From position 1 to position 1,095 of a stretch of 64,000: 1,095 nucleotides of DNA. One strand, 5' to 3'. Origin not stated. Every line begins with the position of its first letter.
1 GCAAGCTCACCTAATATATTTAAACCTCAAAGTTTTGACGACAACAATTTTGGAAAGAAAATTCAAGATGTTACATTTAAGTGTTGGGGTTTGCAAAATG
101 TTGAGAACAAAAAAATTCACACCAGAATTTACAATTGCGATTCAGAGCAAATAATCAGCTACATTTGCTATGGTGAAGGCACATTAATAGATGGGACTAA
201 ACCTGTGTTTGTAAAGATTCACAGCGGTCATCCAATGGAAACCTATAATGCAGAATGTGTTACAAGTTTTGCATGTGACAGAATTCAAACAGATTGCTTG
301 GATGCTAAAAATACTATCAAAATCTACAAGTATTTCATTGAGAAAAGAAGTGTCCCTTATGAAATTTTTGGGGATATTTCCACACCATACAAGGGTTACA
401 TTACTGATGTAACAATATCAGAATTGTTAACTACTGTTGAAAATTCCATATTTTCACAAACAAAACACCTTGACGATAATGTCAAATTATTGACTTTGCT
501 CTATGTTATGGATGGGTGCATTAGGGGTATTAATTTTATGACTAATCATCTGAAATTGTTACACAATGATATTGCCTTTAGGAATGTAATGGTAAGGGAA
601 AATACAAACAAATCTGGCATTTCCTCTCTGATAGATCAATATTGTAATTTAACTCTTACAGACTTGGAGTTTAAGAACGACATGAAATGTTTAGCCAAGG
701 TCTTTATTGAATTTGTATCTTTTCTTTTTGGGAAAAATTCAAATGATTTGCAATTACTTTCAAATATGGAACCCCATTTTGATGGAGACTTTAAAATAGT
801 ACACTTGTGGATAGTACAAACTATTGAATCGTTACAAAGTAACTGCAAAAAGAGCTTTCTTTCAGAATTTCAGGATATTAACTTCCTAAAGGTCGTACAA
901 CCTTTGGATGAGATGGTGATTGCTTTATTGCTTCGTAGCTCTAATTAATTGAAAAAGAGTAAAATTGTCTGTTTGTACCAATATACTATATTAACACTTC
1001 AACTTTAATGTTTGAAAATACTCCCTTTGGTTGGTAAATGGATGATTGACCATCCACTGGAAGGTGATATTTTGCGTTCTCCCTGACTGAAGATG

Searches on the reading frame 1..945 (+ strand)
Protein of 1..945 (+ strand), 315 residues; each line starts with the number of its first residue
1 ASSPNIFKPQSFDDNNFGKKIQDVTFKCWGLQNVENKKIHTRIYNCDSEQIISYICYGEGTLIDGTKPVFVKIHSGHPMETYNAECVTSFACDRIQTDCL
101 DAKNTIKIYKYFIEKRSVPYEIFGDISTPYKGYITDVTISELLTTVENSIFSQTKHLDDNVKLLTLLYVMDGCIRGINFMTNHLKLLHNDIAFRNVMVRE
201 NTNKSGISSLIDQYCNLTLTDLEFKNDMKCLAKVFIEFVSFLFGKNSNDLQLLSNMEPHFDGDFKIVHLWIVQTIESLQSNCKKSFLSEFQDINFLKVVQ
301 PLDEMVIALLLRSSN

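Call 22: search_protein_families(library=pfam, max_evalue=1, proteins=[window:1-945:+])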
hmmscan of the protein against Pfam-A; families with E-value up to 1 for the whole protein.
seq(315 aa): 2 families
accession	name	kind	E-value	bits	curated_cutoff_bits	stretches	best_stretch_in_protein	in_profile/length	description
PF17667.7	Pkinase_fungal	-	1e-05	24.9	24.1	1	157-212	279-335/387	Fungal protein kinase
PF07714.23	PK_Tyr_Ser-Thr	-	0.017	14.9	23.1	1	158-202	96-139/258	Protein tyrosine and serine/threonine kinase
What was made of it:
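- Checked: ORF 1-948 is only marginally kinase-like (Pkinase_fungal 24.9 bits against a cut-off of 24.1, call 22).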
